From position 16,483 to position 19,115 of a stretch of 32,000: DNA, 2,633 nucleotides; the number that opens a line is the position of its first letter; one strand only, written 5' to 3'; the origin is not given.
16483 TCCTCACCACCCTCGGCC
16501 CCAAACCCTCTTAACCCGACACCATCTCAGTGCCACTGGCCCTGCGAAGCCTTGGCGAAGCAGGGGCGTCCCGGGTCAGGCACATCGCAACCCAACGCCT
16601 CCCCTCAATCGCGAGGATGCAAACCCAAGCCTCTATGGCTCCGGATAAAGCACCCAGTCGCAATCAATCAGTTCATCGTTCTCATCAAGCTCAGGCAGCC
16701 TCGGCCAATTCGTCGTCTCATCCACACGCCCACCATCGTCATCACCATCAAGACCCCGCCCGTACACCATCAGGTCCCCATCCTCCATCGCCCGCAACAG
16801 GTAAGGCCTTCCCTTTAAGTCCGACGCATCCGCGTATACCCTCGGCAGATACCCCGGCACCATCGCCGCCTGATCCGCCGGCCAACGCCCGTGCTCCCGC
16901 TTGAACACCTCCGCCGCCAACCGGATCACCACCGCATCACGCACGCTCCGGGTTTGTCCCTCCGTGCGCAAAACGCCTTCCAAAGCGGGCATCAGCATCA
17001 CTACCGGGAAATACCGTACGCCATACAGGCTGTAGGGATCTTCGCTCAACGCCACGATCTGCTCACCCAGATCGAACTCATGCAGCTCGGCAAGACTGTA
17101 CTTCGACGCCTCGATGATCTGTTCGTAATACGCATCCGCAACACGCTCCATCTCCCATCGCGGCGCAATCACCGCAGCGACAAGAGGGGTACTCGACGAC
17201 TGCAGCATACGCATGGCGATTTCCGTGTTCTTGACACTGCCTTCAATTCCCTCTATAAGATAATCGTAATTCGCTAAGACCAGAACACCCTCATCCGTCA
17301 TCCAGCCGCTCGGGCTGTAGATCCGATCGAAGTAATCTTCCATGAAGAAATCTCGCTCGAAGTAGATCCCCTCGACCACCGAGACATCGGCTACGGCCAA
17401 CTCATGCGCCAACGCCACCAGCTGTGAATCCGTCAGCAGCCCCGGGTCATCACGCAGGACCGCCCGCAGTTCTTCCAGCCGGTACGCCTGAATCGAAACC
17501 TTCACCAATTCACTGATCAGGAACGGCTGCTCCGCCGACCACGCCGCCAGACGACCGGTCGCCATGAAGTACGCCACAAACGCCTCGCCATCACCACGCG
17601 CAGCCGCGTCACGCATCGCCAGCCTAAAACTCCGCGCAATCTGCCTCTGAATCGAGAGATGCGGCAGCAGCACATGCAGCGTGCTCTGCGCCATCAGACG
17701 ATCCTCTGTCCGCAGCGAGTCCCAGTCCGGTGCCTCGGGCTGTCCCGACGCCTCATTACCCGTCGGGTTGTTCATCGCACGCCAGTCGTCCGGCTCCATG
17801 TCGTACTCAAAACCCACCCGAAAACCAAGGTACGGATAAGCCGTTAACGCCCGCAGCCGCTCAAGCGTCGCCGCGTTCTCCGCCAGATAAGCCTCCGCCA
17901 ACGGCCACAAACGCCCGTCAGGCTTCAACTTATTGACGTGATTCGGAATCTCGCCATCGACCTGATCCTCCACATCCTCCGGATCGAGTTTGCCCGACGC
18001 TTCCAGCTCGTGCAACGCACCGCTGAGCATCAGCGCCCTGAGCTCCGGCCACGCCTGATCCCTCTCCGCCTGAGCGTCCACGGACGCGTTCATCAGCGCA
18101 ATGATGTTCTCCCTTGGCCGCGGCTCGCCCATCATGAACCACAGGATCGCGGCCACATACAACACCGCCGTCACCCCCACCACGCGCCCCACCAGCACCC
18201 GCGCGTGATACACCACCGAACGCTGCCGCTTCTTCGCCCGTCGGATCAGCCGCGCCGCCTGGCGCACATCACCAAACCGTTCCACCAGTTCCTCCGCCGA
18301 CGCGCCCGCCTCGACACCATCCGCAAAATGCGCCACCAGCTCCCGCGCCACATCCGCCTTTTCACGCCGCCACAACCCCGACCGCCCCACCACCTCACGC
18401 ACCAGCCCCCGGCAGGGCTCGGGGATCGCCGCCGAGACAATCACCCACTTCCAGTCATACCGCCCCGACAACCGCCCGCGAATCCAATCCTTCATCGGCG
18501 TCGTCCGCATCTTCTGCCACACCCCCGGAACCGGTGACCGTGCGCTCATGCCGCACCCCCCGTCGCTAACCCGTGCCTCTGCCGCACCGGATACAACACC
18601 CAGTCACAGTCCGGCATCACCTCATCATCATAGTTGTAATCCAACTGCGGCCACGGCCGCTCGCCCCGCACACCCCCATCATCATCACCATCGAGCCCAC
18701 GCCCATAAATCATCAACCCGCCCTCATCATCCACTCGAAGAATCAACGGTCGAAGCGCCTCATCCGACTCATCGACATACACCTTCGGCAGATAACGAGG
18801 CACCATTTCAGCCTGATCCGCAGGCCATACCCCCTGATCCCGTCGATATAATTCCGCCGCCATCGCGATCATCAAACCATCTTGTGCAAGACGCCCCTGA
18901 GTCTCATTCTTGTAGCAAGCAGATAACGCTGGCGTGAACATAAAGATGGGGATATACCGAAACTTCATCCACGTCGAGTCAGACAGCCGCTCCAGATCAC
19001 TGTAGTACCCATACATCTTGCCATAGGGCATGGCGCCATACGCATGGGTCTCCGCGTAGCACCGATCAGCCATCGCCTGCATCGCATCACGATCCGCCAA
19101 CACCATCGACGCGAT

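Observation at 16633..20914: PadR plus two tandem HAAS/DUF1700-like single-pass membrane proteins: candidate one-regulator/two-sensor transmembrane signalling module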

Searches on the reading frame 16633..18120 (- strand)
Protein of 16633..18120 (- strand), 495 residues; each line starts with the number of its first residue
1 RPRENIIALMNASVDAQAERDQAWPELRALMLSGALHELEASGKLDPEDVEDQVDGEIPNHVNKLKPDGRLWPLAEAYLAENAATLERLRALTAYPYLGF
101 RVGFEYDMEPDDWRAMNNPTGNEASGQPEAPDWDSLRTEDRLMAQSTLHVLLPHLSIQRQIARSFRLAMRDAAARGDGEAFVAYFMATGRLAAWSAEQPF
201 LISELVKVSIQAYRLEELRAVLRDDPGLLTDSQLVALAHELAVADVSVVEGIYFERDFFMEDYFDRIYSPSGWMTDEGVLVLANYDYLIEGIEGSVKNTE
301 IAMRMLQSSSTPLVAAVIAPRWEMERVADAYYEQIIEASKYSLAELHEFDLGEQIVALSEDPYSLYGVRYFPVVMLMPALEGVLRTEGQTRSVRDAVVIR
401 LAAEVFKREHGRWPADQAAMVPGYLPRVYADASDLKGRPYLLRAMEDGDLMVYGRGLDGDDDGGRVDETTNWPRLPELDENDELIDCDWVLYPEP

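Call 36: find_homologous_proteins(query=window:16633-18120:-, max_evalue=0.001)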
Query window:16633-18120:- (495 aa): 11 proteins with E <= 0.001 among 8000 candidates.
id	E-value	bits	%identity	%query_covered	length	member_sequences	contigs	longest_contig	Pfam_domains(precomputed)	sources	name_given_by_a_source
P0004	0.0e+0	1110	100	100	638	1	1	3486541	PF22564.3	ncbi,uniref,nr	ncbi:hypothetical protein [Mucisphaera calidilacus]|uniref:Uncharacterized protein n=1 Tax=Mucisphae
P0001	7.6e-88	314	36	99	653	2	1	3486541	PF22564.3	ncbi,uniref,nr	ncbi:hypothetical protein [Mucisphaera calidilacus]|uniref:hypothetical protein n=1 Tax=Mucisphaera 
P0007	4.6e-34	136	27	99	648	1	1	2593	-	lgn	-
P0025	1.5e-28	118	27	99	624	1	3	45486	-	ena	-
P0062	1.8e-25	108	29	88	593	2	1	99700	-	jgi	jgi:hypothetical protein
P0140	4.1e-23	100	26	89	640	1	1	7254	PF22564.3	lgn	-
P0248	2.6e-8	51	35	18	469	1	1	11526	-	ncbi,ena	-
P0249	2.9e-7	48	33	20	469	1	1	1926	-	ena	-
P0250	7.4e-6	43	33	24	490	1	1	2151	-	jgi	jgi:hypothetical protein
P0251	8.3e-5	40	32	20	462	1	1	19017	-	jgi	jgi:hypothetical protein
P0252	3.0e-4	38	50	12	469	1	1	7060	-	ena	-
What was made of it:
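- In a search of the word-indexed protein database, the closest relative found for B's ectodomain was A itself, at 36% identity (call 36).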

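Call 37: search_protein_families(library=pfam, proteins=[P0248, P0249, P0250, P0251, P0252], max_evalue=0.1)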
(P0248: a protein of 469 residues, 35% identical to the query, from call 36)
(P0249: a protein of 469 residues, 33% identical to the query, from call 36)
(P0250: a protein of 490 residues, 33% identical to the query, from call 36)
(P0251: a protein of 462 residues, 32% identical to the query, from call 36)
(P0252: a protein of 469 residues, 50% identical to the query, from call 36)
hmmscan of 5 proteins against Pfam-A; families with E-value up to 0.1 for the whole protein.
P0248 (469 aa): 2 families
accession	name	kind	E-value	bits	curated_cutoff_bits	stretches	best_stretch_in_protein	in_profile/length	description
PF08334.16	T2SSG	-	0.00049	20.6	21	1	361-440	5-100/108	Type II secretion system (T2SS), protein G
PF16732.10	ComP_DUS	-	0.045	15.1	27.3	0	365-393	10-38/87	Type IV minor pilin ComP, DNA uptake sequence receptor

P0249 (469 aa): 2 families
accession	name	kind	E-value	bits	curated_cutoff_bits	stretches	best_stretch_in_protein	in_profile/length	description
PF08334.16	T2SSG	-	0.00076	20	21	1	361-436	5-97/108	Type II secretion system (T2SS), protein G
PF16732.10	ComP_DUS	-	0.084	14.2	27.3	0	365-393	10-38/87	Type IV minor pilin ComP, DNA uptake sequence receptor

P0250 (490 aa): 0 families

P0251 (462 aa): 1 family
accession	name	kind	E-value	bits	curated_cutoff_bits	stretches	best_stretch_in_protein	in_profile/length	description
PF14346.11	DUF4398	-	0.045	14.7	27.9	0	364-390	46-72/78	Domain of unknown function (DUF4398)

P0252 (469 aa): 0 families
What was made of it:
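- On T2SS major pseudopilin GspG (PF08334): P0248 hits T2SSG at 4.9e-4 with 20.6 bits, just under the cut-off of 21 (call 37).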

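Call 59: find_encoding_contigs(protein=P0251, flank=5000, max_places=2)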
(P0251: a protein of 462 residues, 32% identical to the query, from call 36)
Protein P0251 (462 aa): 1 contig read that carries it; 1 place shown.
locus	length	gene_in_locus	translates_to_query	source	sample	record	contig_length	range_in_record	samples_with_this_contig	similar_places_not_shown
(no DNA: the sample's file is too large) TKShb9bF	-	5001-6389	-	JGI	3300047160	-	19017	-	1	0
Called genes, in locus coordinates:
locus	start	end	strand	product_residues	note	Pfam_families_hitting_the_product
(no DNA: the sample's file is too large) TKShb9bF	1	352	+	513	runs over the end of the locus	-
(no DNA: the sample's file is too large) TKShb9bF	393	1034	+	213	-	PF09335:VTT_dom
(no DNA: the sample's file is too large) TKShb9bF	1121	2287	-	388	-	PF08240:ADH_N, PF16912:Glu_dehyd_C, PF00107:ADH_zinc_N, PF13602:ADH_zinc_N_2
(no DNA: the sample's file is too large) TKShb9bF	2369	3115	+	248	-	PF02348:CTP_transf_3, PF12804:NTP_transf_3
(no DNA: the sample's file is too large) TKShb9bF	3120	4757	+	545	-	PF06418:CTP_synth_N, PF00117:GATase, PF07722:Peptidase_C26 (faint)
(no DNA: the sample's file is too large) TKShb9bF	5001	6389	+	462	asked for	-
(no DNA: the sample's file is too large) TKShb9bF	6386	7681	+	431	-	PF08245:Mur_ligase_M (weak), PF02875:Mur_ligase_C, PF27239:FOL3_C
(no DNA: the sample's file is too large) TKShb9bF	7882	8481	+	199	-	PF00702:Hydrolase, PF13419:HAD_2, PF13242:Hydrolase_like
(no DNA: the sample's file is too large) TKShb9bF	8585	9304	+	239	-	PF01127:Sdh_cyt (faint)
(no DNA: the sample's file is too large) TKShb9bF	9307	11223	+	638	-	PF00890:FAD_binding_2, PF01266:DAO, PF07992:Pyr_redox_2 (faint), PF02910:Succ_DH_flav_C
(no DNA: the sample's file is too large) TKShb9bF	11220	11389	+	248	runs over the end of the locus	PF13085:Fer2_3, PF13187:Fer4_9 (faint), PF13183:Fer4_8, PF12838:Fer4_7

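Call 60: find_encoding_contigs(protein=P0248, flank=5000, max_places=2)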
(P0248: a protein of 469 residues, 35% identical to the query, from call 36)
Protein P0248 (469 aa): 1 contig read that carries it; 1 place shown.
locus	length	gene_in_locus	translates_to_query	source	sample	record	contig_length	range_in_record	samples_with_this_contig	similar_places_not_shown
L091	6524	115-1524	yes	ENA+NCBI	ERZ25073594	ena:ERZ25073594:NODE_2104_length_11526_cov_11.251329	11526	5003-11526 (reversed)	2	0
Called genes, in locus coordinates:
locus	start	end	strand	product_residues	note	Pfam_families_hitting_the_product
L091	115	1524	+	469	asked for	-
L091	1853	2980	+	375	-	PF00589:Phage_integrase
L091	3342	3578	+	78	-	PF12728:HTH_17 (weak)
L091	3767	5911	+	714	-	PF09250:Prim-Pol, PF08708:PriCT_1, PF08706:D5_N, PF19263:DUF5906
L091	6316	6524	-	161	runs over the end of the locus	PF08240:ADH_N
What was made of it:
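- Tried and rejected: The contexts of headless ectodomain proteins (P0248, P0251) were uninformative (calls 59, 60).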

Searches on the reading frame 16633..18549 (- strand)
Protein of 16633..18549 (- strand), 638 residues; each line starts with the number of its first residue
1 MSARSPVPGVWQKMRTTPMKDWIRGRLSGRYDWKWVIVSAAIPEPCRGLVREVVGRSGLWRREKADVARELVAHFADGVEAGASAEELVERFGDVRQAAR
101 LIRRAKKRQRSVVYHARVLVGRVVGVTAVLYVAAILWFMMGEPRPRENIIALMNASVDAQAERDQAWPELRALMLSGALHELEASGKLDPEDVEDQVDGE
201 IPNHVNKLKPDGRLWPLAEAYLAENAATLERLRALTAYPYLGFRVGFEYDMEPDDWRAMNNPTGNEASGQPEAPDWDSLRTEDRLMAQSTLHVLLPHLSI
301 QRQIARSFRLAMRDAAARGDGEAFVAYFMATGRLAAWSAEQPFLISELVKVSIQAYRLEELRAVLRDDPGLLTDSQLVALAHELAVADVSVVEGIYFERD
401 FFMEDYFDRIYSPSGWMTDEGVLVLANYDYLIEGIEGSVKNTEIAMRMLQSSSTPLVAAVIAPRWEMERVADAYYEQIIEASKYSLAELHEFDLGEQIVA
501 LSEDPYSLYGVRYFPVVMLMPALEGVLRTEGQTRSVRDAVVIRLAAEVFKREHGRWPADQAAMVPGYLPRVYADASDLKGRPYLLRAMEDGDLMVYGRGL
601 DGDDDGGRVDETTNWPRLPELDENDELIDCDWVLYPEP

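Call 3: search_protein_families(library=pfam, proteins=[window:16633-18549:-], max_evalue=1)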
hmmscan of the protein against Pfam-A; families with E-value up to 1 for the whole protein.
window:16633-18549:- (638 aa): 2 families
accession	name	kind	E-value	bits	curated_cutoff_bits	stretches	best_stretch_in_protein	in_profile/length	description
PF22564.2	HAAS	-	4.2e-06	27.5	27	1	61-100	15-54/55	HAAS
PF20159.5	YidB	-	0.18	12.5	24.3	1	154-214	69-129/132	YidB-like protein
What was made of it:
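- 16633..18549 (-): sensor B, 638 aa: same architecture as A, with a divergent ectodomain. Pfam HAAS 27.5 bits (call 3).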

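Call 5: search_protein_families(library=ncbifam, proteins=[window:16633-18549:-], max_evalue=1)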
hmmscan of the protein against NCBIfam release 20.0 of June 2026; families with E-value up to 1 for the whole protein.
window:16633-18549:- (638 aa): 0 families
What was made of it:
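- Checked: The ~520-aa remainder has no Pfam or NCBIfam hit (calls 3, 5).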

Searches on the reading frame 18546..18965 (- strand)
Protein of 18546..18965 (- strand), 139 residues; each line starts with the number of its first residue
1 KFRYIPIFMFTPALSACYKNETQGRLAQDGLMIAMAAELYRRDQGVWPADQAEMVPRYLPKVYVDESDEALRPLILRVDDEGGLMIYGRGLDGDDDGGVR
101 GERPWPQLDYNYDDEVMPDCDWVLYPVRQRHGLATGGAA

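Call 34: predict_structure(protein=window:18546-18965:-)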
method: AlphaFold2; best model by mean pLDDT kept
length: 139 residues; sequences in the alignment: 1
mean_pLDDT: 33.3   pTM: 0.23
mean pLDDT of the five models: 33.3, 32.4, 31.0, 30.8, 30.7
residues with pLDDT >= 90: 0; 70-90: 0; 50-70: 0; < 50: 139
segments of 3 or more residues with pLDDT < 50: 1-139
pLDDT, mean of each block of 10 residues (from residue 1): 28 39 45 46 41 30 28 33 33 27 26 34 26 29
secondary structure, 60 per line:
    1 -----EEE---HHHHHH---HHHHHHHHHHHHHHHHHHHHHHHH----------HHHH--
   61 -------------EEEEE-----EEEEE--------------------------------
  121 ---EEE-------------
elements in order: E6-8 H12-17 H21-44 H55-58 E74-78 E84-88 E124-126

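Call 56: search_solved_structures(query=A4, max_evalue=10, show_alignments=4)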
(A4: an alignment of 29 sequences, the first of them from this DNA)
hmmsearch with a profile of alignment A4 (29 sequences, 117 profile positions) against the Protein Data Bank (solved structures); distinct sequences matched with E-value up to 10: 12.
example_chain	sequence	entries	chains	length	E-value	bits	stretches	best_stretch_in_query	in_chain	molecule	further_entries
2kep_A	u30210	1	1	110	0.00017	24.4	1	9-82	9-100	General secretion pathway protein G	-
1t92_A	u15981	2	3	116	0.08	15.8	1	5-41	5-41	General secretion pathway protein G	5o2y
3vwc_A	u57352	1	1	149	0.2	14.5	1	38-107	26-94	Serine protease inhibitor 1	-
3n0k_A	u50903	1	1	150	0.2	14.5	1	38-107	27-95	Serine protease inhibitor 1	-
5wda_A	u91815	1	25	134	0.2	14.5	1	5-41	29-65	General secretion pathway protein G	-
29jd_A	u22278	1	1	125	0.21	14.4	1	5-40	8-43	Type II secretion system core protein G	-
5mxe_A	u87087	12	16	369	0.26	14.1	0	52-76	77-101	Photorhabdus asymbiotica lectin PHL | lectin PHL | Photorhabdus asymbitoca lectin PHL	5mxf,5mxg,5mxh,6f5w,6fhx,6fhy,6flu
3fu1_A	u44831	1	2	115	0.47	13.3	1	5-41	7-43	General secretion pathway protein G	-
8puo_A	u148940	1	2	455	0.47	13.3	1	30-60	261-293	Beta-glucosidase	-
4lw9_A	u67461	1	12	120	0.5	13.2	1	5-41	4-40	Type II secretion system protein G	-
3gn9_A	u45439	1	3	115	0.54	13.1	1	5-41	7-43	Type II secretory pathway, pseudopilin EpsG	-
4z8w_A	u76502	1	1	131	1.1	12.1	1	51-80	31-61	Major pollen allergen Pla l 1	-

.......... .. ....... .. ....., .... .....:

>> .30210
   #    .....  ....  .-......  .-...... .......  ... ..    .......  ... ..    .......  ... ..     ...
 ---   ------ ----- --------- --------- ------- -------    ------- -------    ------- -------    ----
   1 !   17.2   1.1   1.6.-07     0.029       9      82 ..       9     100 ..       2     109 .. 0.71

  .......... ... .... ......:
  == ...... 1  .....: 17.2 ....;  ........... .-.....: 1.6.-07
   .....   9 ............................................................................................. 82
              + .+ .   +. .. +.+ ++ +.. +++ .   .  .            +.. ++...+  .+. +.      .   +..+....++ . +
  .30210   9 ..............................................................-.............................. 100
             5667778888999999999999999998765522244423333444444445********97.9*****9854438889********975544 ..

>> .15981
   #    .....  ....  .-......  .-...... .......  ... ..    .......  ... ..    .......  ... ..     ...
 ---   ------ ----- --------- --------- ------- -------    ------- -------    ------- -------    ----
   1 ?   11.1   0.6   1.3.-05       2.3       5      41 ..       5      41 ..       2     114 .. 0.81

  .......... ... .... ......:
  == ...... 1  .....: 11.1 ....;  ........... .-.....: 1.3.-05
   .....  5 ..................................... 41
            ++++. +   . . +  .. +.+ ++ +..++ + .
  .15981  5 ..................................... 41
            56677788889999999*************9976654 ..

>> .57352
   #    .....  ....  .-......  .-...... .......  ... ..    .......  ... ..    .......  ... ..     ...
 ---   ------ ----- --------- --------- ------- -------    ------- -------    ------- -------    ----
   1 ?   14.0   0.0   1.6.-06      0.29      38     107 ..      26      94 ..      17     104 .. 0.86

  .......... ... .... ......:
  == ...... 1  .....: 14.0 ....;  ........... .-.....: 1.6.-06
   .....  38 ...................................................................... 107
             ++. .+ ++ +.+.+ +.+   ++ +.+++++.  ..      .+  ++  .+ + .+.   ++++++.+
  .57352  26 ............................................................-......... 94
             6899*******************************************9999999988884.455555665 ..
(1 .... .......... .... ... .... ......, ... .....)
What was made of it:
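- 18585..18923 (-): GspG-like (T2SS pseudopilin globular domain) subdomain of A, with the acidic loop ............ The C-terminal profile A4 searched against PDB gives 2kep GspG at E=1.7e-4, and 7 of 12 hits are GspG (call 56).
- On T2SS major pseudopilin GspG (PF08334): The family C-terminal profile gives 2kep at E=1.7e-4, and 7 of 12 PDB hits are GspG (call 56).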
